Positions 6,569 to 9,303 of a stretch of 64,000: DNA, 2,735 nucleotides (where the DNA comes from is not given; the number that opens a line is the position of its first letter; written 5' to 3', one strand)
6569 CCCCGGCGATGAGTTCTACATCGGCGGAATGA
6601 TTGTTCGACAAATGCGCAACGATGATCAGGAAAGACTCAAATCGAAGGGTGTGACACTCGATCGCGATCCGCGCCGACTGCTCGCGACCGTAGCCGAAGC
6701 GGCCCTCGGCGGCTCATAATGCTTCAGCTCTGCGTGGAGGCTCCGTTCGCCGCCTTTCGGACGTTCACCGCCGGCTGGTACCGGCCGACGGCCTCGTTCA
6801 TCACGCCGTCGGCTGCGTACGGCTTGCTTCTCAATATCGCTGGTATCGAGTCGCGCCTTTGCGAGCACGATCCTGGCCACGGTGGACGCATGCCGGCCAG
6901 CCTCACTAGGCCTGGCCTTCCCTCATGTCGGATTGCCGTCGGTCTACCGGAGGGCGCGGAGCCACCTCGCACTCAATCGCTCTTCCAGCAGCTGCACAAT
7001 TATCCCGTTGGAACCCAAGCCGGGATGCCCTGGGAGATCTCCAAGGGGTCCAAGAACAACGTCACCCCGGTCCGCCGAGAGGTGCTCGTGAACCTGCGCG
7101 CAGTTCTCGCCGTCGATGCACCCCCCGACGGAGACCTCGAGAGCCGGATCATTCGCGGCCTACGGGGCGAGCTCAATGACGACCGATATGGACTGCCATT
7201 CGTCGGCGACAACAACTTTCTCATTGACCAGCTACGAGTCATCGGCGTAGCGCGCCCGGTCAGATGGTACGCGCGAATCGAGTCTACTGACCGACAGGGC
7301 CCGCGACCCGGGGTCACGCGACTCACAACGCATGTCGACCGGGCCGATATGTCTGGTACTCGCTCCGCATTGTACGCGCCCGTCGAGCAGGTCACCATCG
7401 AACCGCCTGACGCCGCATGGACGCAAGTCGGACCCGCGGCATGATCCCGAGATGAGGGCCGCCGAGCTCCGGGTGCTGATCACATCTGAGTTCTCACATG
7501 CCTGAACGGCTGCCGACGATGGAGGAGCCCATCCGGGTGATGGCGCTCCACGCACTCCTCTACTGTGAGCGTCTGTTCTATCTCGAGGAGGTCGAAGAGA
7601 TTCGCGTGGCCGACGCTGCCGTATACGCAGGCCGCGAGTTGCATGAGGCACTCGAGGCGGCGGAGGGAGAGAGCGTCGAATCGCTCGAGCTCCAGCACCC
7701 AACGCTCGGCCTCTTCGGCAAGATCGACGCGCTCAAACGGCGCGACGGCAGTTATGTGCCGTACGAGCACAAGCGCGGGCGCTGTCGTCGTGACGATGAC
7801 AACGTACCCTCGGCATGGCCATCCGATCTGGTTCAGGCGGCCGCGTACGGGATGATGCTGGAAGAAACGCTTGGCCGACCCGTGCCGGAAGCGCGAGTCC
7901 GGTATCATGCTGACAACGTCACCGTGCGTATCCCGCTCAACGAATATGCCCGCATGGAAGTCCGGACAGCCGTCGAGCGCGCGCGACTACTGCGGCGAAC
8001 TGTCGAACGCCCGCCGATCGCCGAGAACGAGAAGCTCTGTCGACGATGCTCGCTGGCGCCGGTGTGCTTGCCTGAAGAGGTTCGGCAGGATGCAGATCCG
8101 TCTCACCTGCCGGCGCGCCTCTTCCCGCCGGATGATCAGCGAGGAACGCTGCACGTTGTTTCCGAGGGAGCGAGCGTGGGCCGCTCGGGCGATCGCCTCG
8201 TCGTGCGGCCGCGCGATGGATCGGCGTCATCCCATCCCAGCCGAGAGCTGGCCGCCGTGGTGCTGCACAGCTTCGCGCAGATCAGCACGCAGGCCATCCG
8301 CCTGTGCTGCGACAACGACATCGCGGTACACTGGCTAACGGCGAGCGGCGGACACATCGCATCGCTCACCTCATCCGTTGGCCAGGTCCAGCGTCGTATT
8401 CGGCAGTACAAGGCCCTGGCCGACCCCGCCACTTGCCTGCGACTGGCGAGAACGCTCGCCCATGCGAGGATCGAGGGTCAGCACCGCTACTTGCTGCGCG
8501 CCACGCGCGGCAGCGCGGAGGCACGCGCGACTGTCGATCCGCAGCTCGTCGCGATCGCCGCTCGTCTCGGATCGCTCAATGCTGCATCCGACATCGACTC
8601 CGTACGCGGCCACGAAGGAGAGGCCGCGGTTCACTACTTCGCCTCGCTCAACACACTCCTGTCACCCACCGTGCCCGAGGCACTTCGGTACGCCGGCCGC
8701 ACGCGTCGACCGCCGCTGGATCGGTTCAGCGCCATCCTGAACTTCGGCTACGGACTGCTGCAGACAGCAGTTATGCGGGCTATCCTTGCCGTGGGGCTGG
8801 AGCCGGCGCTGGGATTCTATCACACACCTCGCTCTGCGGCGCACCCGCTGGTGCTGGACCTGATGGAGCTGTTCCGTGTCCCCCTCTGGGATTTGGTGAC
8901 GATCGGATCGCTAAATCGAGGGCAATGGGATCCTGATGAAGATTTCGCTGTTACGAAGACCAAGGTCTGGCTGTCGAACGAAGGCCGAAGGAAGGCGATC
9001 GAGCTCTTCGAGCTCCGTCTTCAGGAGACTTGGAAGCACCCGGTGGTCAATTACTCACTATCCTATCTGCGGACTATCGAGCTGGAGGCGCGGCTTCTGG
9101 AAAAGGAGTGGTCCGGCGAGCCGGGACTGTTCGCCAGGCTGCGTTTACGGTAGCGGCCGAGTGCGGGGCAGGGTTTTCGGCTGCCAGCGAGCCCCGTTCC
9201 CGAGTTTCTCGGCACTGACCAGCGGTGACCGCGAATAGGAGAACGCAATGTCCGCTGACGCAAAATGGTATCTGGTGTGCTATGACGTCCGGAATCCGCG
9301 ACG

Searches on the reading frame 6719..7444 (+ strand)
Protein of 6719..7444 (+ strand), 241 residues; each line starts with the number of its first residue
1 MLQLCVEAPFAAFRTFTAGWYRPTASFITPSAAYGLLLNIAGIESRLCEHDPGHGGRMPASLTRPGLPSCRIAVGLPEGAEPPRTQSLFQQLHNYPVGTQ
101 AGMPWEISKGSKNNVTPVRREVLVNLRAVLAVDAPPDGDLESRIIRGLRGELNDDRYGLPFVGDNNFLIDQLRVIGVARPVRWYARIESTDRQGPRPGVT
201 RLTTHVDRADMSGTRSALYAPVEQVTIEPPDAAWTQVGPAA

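Call 73: search_protein_families(library=pfam, proteins=[window:6719-7444:+], max_evalue=0.0001)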
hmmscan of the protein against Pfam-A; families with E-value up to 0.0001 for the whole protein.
window:6719-7444:+ (241 aa): 1 family
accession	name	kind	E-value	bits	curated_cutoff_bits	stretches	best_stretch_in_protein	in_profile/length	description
PF09704.15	Cas_Cas5d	-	3.8e-06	27.4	23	1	1-46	1-46/217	CRISPR-associated protein (Cas_Cas5)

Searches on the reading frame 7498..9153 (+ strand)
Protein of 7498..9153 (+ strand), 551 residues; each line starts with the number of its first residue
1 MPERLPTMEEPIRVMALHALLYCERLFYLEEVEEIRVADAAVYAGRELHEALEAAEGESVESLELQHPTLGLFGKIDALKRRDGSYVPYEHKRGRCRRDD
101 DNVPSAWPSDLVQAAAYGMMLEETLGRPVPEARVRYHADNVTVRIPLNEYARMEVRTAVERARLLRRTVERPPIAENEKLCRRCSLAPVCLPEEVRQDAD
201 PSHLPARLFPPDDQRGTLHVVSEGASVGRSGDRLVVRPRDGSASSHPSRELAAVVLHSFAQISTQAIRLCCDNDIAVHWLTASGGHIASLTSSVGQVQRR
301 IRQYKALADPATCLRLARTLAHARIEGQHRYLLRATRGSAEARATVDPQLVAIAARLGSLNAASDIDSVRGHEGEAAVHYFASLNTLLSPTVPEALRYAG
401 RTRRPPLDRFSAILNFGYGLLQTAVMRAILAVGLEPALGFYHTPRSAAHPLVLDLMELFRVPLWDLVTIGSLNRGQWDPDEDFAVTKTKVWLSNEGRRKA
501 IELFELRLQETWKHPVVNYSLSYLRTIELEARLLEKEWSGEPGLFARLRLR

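Call 73: search_protein_families(library=pfam, proteins=[window:7498-9153:+], max_evalue=0.0001)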
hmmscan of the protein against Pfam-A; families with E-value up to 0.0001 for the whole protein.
window:7498-9153:+ (551 aa): 3 families
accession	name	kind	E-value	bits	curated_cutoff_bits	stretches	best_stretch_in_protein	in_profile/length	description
PF01867.21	Cas_Cas1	-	1.1e-74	251.6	22.3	1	218-505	1-282/283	CRISPR associated protein Cas1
PF01930.23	Cas_Cas4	-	3.8e-16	60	22.7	1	15-191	3-159/160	Domain of unknown function DUF83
PF12705.13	PDDEXK_1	-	4.2e-09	37.1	22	1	70-190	122-246/247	PD-(D/E)XK nuclease superfamily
